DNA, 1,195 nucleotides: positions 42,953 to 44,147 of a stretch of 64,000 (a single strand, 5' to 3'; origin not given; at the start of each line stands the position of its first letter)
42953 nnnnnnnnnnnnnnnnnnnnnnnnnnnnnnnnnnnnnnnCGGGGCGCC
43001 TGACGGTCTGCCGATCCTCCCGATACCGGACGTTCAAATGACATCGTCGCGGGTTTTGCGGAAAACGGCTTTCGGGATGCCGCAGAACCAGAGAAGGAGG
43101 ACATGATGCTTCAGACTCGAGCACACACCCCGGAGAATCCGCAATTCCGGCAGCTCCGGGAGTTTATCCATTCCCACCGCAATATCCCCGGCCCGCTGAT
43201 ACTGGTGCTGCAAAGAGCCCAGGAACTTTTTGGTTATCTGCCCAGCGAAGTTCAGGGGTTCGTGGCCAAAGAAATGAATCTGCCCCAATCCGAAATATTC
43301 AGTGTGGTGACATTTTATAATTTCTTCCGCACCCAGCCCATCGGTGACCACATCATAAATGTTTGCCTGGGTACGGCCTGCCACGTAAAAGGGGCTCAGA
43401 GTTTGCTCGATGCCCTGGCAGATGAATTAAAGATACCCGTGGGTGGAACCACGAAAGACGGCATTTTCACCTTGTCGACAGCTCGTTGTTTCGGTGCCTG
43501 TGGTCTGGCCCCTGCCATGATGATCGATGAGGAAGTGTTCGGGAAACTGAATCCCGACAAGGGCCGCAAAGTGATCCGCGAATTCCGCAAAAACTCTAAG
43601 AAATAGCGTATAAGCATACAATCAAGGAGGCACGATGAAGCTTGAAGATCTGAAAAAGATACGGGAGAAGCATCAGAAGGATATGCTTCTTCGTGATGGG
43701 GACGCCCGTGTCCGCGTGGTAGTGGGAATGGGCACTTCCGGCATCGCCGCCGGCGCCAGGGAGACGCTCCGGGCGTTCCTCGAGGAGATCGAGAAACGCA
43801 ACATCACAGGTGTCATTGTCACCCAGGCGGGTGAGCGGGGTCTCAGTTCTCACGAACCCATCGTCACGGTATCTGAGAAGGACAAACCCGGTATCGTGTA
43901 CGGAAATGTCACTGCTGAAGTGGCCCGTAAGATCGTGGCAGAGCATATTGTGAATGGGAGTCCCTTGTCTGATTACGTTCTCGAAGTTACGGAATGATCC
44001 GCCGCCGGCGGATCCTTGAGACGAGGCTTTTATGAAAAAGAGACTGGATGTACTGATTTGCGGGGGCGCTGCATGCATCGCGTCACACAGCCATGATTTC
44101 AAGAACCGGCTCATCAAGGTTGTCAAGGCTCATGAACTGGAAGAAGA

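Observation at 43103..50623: Two different NuoE/NuoF modules in series in front of one FdsA-type formate dehydrogenase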

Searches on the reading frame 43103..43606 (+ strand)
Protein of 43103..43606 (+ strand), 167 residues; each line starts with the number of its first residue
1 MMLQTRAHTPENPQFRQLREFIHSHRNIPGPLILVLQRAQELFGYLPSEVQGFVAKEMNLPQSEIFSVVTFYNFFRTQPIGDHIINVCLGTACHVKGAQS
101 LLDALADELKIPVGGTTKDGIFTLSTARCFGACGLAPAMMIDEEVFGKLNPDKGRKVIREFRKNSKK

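Call 3: search_protein_families(library=pfam, proteins=[window:43103-43606:+])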
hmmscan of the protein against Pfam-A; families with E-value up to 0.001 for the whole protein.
window:43103-43606:+ (167 aa): 1 family
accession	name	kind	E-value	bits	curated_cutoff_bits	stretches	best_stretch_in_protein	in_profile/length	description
PF01257.25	2Fe-2S_thioredx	-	9.4e-46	155.7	24.8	1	19-161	2-144/145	Thioredoxin-like [2Fe-2S] ferredoxin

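Call 4: search_protein_families(library=ncbifam, proteins=[window:43103-43606:+])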
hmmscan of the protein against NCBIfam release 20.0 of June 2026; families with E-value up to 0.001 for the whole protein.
window:43103-43606:+ (167 aa): 9 families
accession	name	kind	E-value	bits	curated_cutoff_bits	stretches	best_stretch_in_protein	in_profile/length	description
NF005747.0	PRK07571.1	equivalog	1.2e-49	168.3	224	1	4-164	11-171/173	bidirectional hydrogenase complex protein HoxE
NF004638.0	PRK05988.1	equivalog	1.3e-39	135.5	198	1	8-162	4-158/159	formate dehydrogenase subunit gamma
NF005722.0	PRK07539.1-2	equivalog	1.4e-38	132.5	141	1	16-160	11-155/157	NADH-quinone oxidoreductase subunit NuoE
TIGR01958.1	nuoE_fam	subfamily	7.2e-33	113.8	142.4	1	32-161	18-147/148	NADH-quinone oxidoreductase subunit NuoE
NF005725.0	PRK07539.1-5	equivalog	1e-28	100.2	220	1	35-163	44-173/174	NADH-quinone oxidoreductase subunit NuoE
NF005721.0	PRK07539.1-1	equivalog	1.4e-28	100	308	1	36-166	52-182/292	NADH-quinone oxidoreductase subunit NuoE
NF005723.0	PRK07539.1-3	equivalog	4.1e-25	88.5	226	1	35-155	29-150/158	NADH-quinone oxidoreductase subunit NuoE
NF005724.0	PRK07539.1-4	equivalog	2.6e-21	76.5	280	1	32-163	42-174/240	NADH-quinone oxidoreductase subunit NuoE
NF009040.0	PRK12373.1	equivalog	2e-15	57.5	514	1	32-162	39-170/400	NADH-quinone oxidoreductase subunit E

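Call 51: search_solved_structures(query=window:43103-43606:+, max_evalue=1e-10)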
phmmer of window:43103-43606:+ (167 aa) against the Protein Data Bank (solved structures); distinct sequences matched with E-value up to 1e-10: 53.
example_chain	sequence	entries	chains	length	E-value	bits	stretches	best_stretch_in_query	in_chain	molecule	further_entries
9n5u_C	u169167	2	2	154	1.4e-41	145.7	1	20-163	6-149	NfnC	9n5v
7q4v_C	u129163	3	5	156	2e-41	145.2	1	19-155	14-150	Iron hydrogenase HydC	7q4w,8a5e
8a6t_C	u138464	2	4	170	1.6e-40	142.3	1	11-162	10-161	Electron bifurcating hydrogenase subunit HydC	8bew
9bov_C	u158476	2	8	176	3.7e-39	137.8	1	24-165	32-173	NADH dehydrogenase (Ubiquinone), 24 kDa subunit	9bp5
7t2r_C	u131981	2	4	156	1.6e-35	126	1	17-160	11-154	NiFe hydrogenase subunit C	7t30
9mqx_C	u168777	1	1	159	2.6e-35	125.3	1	26-156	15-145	NADH:ubiquinone oxidoreductase 24 kD subunit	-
8oh5_A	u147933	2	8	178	4e-35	124.7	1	25-163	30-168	NAD-dependent formate dehydrogenase gamma subunit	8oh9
7p5h_C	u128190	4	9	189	1e-31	113.6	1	15-164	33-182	Fe-hydrogenase, subunit gamma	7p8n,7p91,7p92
6vw7_A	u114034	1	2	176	6.1e-28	101.3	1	6-165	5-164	NAD-dependent formate dehydrogenase gamma subunit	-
6vw8_A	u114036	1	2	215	1.5e-27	100.1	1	7-165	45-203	NAD-dependent formate dehydrogenase gamma subunit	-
8e9g_E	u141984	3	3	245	1.7e-24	90.1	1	29-165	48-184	NADH-quinone oxidoreductase subunit E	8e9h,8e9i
6gcs_H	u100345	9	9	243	1.8e-23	86.8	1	34-161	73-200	24-KDA SUBUNIT (NUHM) | Subunit NUHM of NADH:Ubiquinone Oxidoreductase (Complex I)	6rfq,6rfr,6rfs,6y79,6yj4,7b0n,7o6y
8b9z_E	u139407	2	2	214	2.2e-23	86.5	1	23-159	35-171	NADH dehydrogenase (Ubiquinone) 24 kDa subunit, isoform A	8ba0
7zd6_2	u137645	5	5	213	2.5e-23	86.3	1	21-162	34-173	NADH dehydrogenase [ubiquinone] flavoprotein 2, mitochondrial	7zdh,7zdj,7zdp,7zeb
9w2u_E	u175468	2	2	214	2.5e-23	86.3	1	21-162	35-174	NADH dehydrogenase [ubiquinone] flavoprotein 2, mitochondrial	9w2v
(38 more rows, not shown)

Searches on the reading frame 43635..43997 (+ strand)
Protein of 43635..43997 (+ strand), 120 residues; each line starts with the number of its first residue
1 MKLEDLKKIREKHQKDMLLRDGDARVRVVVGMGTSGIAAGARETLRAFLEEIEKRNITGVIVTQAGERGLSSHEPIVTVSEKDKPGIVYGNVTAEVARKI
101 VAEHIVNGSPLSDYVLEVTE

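Call 3: search_protein_families(library=pfam, proteins=[window:43635-43997:+])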
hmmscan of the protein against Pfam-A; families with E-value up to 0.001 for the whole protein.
window:43635-43997:+ (120 aa): 0 families

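Call 4: search_protein_families(library=ncbifam, proteins=[window:43635-43997:+])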
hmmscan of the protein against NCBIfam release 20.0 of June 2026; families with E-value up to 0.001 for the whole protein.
window:43635-43997:+ (120 aa): 2 families
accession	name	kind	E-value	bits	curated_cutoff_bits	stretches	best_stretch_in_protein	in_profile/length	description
NF041612.1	fdxn_Clost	equivalog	3.5e-09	37.2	150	1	41-109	29-95/102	2Fe-2S ferredoxin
NF041613.1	fdxn_Azotob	equivalog_domain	0.00067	19.9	195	1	37-115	25-101/107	2Fe-2S ferredoxin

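Call 27: search_solved_structures(query=window:43635-43997:+, max_evalue=1, show_alignments=2)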
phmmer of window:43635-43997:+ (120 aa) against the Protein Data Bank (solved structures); distinct sequences matched with E-value up to 1: 14.
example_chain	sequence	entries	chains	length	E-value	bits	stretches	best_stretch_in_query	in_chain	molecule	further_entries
9n5u_B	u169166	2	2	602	4.6e-15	59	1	28-117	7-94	NfnB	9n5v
8oh5_B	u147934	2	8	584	5.1e-12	49.2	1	27-120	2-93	NAD-reducing hydrogenase subunit HoxF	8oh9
9bov_B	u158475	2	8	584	1.6e-10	44.4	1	27-117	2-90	NADH dehydrogenase (Quinone)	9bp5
7t2r_B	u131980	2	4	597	9.1e-05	25.9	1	25-110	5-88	NiFe hydrogenase subunit B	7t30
1m2d_A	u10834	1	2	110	0.00034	24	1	38-116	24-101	[2Fe-2S] ferredoxin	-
1m2b_A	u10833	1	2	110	0.00046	23.6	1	38-116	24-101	[2Fe-2S] ferredoxin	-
1f37_A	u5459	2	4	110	0.0017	21.8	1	38-116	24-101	FERREDOXIN [2FE-2S] | [2Fe-2S] ferredoxin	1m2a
6zxt_A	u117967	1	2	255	0.049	17.1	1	27-88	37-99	Ribose-5-phosphate isomerase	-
7p5h_B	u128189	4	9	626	0.1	16.1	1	26-64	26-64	Fe-hydrogenase, subunit beta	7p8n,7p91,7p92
7q4v_B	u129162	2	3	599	0.16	15.4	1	26-113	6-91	Iron hydrogenase HydB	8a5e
9nld_A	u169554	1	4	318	0.23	14.9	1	10-69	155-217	Cysteine synthase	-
9mqx_B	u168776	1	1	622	0.26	14.8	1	2-111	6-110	NADH:ubiquinone oxidoreductase, NADH-binding (51 kD) subunit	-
2auv_A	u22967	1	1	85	0.29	14.6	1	28-104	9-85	potential NAD-reducing hydrogenase subunit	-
2v7s_A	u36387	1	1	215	0.43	14.1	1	21-112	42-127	PROBABLE CONSERVED LIPOPROTEIN LPPA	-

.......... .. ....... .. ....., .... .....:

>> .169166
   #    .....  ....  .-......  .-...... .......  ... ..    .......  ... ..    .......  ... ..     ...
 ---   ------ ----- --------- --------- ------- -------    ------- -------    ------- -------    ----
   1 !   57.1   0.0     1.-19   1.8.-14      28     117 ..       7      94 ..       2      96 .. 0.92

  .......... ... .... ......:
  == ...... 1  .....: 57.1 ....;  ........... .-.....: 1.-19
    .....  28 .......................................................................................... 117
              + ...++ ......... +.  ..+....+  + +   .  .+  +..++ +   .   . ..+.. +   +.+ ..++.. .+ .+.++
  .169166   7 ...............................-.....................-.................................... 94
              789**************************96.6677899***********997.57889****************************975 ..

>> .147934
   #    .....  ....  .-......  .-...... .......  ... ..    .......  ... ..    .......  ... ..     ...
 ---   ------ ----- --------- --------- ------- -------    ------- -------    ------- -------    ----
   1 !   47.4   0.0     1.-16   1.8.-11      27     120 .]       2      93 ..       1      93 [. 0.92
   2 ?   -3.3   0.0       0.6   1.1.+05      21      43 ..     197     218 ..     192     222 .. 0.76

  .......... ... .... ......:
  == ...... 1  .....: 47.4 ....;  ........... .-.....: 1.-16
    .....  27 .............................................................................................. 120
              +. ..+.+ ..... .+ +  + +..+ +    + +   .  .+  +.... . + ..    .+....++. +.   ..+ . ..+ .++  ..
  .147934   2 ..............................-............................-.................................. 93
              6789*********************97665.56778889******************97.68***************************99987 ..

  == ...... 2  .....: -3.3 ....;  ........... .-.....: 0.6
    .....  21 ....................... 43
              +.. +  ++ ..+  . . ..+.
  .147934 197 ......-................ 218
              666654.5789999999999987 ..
